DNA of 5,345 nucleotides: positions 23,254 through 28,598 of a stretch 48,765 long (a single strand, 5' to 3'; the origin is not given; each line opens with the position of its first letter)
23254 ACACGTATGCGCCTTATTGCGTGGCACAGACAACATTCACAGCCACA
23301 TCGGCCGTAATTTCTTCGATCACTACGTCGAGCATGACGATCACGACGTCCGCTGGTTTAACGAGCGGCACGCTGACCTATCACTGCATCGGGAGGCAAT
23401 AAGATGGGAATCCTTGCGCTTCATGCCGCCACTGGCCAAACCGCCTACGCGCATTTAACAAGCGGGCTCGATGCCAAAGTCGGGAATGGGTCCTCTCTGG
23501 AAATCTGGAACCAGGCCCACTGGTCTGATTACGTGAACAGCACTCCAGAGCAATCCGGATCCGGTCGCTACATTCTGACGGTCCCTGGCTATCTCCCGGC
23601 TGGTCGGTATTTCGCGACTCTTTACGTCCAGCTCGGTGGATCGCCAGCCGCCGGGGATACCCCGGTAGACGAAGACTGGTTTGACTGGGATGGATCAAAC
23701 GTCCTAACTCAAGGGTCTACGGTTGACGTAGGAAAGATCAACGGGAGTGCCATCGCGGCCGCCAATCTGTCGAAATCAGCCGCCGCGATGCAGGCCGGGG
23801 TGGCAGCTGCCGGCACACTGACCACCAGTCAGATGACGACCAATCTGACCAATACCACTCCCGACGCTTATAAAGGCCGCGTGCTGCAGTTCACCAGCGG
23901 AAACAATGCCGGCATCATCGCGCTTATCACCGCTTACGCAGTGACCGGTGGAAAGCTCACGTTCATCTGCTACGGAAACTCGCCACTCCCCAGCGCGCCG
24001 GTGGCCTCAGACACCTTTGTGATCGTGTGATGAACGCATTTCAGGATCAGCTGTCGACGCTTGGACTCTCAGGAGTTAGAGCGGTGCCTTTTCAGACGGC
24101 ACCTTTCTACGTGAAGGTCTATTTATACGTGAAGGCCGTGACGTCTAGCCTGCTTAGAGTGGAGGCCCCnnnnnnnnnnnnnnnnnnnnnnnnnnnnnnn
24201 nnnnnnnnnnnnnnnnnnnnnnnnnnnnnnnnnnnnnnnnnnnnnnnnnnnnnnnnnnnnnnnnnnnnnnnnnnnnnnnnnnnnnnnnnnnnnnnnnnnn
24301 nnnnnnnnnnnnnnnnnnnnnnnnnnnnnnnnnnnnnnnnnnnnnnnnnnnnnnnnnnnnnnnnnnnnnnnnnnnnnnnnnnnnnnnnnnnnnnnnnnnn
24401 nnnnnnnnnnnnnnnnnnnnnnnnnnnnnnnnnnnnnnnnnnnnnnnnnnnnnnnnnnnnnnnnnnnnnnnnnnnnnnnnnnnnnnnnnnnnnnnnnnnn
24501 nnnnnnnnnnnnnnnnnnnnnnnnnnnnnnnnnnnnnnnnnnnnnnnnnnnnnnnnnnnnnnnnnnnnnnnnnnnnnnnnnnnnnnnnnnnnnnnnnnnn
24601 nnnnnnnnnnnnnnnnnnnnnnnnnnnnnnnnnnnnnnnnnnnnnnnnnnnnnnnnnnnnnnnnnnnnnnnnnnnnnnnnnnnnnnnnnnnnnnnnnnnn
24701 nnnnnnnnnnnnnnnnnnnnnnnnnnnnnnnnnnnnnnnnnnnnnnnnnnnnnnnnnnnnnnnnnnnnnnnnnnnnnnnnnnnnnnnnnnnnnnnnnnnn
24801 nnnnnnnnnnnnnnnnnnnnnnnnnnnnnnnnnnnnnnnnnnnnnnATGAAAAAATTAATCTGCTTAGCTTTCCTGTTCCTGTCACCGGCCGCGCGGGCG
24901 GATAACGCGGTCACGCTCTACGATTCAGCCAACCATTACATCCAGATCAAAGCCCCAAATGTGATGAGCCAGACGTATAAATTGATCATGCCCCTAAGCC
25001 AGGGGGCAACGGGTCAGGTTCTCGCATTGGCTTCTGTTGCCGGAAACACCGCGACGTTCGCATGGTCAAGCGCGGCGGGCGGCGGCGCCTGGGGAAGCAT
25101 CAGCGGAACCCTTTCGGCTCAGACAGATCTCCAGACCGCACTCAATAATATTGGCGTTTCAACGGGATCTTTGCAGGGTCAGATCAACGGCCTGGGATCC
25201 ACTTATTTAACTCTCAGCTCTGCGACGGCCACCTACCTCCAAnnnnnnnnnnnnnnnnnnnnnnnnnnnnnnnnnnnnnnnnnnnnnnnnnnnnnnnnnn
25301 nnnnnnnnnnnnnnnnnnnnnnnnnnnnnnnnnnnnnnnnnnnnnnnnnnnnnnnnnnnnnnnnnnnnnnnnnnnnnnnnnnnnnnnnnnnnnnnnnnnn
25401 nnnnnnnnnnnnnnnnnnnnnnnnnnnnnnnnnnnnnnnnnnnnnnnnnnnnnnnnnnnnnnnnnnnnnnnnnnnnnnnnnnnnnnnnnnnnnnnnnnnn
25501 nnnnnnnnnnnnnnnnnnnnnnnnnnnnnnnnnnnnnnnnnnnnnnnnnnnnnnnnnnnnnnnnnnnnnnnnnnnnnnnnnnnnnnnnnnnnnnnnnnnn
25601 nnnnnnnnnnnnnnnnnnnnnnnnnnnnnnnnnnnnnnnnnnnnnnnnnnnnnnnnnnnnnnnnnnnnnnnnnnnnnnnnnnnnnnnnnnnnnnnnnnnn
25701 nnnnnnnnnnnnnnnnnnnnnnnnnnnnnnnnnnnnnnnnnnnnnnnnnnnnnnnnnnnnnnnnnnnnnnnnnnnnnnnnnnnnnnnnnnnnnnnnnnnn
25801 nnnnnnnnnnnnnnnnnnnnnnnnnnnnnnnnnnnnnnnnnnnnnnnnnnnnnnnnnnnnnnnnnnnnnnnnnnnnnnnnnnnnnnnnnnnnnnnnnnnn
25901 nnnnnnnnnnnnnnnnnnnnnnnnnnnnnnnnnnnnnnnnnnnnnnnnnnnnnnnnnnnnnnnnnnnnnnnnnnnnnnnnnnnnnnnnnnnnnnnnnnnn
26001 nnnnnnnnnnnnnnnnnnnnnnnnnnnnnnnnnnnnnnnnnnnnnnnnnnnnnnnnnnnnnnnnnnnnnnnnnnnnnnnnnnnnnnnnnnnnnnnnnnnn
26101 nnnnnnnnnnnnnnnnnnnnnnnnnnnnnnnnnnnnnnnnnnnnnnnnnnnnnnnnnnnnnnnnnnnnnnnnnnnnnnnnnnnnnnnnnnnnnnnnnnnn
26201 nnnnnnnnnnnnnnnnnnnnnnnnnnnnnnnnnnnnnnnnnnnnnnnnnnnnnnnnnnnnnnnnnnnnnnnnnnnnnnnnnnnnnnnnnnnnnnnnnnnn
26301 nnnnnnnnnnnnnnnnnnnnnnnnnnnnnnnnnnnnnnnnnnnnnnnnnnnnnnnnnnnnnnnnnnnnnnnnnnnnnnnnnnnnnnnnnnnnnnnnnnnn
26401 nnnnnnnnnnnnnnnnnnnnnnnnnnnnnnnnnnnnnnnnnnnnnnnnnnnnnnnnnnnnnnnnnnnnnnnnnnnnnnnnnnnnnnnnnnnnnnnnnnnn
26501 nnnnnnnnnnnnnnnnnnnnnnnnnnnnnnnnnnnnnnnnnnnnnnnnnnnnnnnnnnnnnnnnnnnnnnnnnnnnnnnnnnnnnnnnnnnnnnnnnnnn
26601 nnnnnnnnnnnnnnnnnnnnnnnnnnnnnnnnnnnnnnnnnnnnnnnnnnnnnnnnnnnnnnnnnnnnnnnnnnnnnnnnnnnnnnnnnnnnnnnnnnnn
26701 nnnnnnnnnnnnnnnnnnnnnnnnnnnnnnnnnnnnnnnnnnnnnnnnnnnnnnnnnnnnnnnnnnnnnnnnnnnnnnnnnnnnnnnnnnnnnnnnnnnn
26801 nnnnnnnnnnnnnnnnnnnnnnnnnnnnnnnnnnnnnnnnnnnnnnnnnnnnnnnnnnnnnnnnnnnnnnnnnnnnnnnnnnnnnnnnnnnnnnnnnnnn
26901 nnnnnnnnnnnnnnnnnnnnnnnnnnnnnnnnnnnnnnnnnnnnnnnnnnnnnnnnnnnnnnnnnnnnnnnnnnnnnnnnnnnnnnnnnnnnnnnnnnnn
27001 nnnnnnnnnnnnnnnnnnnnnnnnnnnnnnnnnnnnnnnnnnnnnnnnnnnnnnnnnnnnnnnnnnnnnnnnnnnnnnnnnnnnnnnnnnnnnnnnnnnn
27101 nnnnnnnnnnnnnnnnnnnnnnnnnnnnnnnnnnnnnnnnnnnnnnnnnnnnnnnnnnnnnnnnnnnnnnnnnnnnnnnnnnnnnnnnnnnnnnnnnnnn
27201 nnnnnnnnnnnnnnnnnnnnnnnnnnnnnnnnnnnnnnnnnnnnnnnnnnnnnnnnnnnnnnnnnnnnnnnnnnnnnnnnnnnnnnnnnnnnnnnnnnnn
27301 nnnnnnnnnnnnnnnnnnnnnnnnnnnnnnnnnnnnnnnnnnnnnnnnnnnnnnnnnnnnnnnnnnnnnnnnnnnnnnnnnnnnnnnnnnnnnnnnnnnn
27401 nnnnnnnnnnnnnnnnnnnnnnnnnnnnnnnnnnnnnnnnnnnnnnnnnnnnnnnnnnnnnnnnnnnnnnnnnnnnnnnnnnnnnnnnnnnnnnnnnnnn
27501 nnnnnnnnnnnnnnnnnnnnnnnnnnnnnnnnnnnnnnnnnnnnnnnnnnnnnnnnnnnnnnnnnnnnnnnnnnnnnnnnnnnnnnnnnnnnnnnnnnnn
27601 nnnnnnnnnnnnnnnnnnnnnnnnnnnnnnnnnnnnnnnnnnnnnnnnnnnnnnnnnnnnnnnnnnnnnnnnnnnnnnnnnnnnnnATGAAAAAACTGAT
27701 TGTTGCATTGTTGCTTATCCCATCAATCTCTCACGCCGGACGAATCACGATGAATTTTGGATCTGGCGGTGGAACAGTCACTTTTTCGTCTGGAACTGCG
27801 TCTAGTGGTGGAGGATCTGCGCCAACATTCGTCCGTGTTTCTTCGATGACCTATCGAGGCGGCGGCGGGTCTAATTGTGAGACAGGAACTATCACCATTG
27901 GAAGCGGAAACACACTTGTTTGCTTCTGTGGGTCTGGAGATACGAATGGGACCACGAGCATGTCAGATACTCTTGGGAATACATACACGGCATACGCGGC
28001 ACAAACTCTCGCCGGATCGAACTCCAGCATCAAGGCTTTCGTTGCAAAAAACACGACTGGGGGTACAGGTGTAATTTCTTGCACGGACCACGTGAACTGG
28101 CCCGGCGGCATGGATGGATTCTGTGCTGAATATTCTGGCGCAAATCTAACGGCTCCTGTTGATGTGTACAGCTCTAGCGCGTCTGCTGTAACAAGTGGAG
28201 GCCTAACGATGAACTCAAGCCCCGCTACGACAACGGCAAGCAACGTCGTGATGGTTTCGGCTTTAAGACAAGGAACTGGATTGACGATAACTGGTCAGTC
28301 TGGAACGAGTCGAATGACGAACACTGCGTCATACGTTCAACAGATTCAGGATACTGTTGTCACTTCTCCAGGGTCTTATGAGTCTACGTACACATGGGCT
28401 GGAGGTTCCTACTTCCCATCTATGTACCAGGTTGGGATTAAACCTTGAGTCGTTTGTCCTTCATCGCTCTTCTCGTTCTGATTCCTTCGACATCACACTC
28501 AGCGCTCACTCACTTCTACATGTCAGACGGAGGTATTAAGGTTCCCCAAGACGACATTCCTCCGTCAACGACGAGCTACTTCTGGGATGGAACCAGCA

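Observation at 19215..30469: Five of seven proteins in an 11-kb tail-fibre-position cassette carry Sec-type signal peptides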

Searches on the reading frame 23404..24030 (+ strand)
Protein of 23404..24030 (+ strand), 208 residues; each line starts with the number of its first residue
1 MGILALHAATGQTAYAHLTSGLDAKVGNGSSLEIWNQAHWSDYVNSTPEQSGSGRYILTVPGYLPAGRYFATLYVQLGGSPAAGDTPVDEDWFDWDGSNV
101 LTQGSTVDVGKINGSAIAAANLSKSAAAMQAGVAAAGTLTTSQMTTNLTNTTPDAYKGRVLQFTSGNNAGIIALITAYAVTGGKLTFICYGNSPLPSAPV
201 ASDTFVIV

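Call 4: search_protein_families(library=pfam, proteins=[window:23404-24030:+], max_evalue=0.1)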
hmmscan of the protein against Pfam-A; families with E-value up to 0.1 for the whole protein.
window:23404-24030:+ (208 aa): 1 family
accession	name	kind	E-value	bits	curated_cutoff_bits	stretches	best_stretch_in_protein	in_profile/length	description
PF18651.6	CshA_NR2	-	0.029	15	24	1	91-201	4-110/196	Surface adhesin CshA non-repetitive domain 2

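Call 5: search_protein_families(library=phrogs, proteins=[window:23404-24030:+], max_evalue=0.01)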
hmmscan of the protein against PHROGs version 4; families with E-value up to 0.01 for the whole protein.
window:23404-24030:+ (208 aa): 0 families

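Call 45: search_protein_families(library=ncbifam, proteins=[window:23404-24030:+], max_evalue=0.05)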
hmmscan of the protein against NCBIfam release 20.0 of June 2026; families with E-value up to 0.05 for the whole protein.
window:23404-24030:+ (208 aa): 0 families

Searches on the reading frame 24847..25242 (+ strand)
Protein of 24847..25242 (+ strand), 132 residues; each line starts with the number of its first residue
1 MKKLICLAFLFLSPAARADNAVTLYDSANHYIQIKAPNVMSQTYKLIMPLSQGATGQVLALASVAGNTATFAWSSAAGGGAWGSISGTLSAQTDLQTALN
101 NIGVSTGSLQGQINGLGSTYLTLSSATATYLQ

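Call 25: find_related_loci(query=A1, collection=genome_contigs, flank=10000)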
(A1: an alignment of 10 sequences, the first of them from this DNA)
Query A1 (132 aa) in genome_contigs; peptide patterns used: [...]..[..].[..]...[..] (x = any residue, [..] = any of these).
3 stretches matched a pattern, but none encodes a relative of the query by tblastn (E <= 1e-3).

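Call 26: find_related_loci(query=A1, collection=viral_contigs, flank=10000)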
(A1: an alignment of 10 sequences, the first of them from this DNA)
Query A1 (132 aa) in viral_contigs; peptide patterns used: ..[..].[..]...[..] (x = any residue, [..] = any of these).
1 stretches matched a pattern, but none encodes a relative of the query by tblastn (E <= 1e-3).

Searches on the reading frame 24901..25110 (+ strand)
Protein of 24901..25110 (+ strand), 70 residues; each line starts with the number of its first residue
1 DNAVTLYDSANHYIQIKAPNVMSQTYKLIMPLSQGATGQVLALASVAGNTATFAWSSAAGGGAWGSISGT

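Call 64: search_protein_representatives(protein=window:24901-25110:+)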
Query: 70 residues. Proteins with E-value up to 0.001 (for the whole library): 180; up to 1e-10: 26; up to 1e-30: 3. The best 150 are listed.
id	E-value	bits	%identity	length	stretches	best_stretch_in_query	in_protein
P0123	1.4e-36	138.9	39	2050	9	1-64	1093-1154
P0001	1.7e-35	135.5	100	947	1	1-70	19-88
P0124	7.1e-31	120.9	33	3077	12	4-43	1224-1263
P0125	3.9e-29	115.4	36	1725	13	3-60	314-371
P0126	1.3e-28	113.7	33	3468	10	5-66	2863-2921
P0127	4.3e-22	93.2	38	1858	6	2-61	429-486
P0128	9.7e-18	79.5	37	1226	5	4-50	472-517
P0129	3.3e-17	77.8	36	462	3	10-63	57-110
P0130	8.3e-15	70.3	33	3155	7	9-63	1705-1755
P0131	6.5e-14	67.4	38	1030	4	4-61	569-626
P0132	1.8e-13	66.1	35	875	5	11-64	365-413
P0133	2.0e-13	65.9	31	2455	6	9-66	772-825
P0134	2.7e-13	65.5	30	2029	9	9-63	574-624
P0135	4.3e-13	64.9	35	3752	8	8-63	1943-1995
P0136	6.1e-13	64.4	37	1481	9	2-66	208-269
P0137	6.2e-13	64.4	40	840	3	4-62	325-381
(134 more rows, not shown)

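Call 65: search_protein_families(library=pfam, proteins=[P0123, P0125, P0127, P0128, P0129, P0131, P0137], max_evalue=0.001)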
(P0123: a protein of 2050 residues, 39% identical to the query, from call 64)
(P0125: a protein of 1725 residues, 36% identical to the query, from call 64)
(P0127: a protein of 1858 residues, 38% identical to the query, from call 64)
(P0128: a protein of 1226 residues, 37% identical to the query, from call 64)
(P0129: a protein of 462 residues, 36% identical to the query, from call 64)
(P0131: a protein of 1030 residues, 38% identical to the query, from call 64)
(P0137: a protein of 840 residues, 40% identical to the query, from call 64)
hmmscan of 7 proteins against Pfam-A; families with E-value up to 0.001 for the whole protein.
P0123 (2050 aa): 3 families
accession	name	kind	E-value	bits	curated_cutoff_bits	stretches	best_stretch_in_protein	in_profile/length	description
PF06739.17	SBBP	-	1.4e-07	31.8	20.5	0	1454-1474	11-31/38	Beta-propeller repeat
PF22496.1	SOR_N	-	1.2e-06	28.9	27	0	1308-1326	8-26/37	Class III superoxide reductase, N-terminal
PF07494.17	Reg_prop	-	0.00098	19.5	20.4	0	1460-1473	9-22/24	Two component regulator propeller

P0125 (1725 aa): 0 families

P0127 (1858 aa): 1 family
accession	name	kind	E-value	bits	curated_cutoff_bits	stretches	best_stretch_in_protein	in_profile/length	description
PF06739.17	SBBP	-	3.9e-06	27.1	20.5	0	1582-1597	15-30/38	Beta-propeller repeat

P0128 (1226 aa): 1 family
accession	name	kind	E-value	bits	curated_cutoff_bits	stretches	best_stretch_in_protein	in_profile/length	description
PF04519.19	Bactofilin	-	5.7e-09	36.6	27.9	0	232-310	1-77/98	Polymer-forming cytoskeletal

P0129 (462 aa): 0 families

P0131 (1030 aa): 1 family
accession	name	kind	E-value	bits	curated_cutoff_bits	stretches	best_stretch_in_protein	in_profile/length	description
PF13884.11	Peptidase_S74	-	1.1e-09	38.8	22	1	934-987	1-57/58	Chaperone of endosialidase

P0137 (840 aa): 1 family
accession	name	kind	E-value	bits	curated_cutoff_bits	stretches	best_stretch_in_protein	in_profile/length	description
PF19703.4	DUF6201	-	1.5e-06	28.6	27.4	0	682-737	53-110/125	Family of unknown function (DUF6201)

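Call 70: search_solved_structures(query=P0135, max_evalue=0.01)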
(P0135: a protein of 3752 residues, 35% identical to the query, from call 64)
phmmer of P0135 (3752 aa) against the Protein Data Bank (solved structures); distinct sequences matched with E-value up to 0.01: 7.
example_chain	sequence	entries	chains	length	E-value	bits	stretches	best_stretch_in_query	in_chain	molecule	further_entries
8ond_A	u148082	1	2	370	1.4e-12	48.2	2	2251-2341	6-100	bd2133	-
8ojn_C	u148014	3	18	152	1.3e-05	25.1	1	2859-2907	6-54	Cell wall surface anchor family protein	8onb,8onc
8oml_A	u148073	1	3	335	1.4e-05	25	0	2141-2185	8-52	Cell wall surface anchor family protein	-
8ol4_A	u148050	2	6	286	5.6e-05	23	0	2151-2218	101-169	Cell wall surface anchor family protein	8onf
8on4_A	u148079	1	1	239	0.00081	19.1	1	2097-2191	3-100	Cell wall surface anchor family protein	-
4yyc_A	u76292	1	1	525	0.0017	18.1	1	739-851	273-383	Putative trimethylamine methyltransferase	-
8prj_A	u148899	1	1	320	0.0024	17.5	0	3441-3483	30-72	v31Bagel8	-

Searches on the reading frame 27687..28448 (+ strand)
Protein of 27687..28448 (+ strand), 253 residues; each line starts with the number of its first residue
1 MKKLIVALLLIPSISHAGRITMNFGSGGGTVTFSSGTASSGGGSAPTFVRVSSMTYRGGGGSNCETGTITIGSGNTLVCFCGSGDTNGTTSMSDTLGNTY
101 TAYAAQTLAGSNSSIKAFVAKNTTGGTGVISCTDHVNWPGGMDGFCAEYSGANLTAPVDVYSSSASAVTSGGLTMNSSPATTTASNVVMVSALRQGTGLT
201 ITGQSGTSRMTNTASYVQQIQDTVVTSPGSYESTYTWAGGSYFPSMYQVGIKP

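Call 4: search_protein_families(library=pfam, proteins=[window:27687-28448:+], max_evalue=0.1)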
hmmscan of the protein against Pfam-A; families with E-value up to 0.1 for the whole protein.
window:27687-28448:+ (253 aa): 0 families

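Call 5: search_protein_families(library=phrogs, proteins=[window:27687-28448:+], max_evalue=0.01)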
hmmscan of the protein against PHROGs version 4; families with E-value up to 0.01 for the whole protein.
window:27687-28448:+ (253 aa): 0 families

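Call 44: search_solved_structures(query=window:27687-28448:+, max_evalue=1)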
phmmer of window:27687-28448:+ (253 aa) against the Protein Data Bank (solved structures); distinct sequences matched with E-value up to 1: 1.
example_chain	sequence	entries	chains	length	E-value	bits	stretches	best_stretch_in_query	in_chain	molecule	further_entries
5vpq_A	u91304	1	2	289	0.49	13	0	84-169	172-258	Beta-lactamase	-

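Call 45: search_protein_families(library=ncbifam, proteins=[window:27687-28448:+], max_evalue=0.05)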
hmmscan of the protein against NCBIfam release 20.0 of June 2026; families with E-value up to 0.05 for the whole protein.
window:27687-28448:+ (253 aa): 0 families
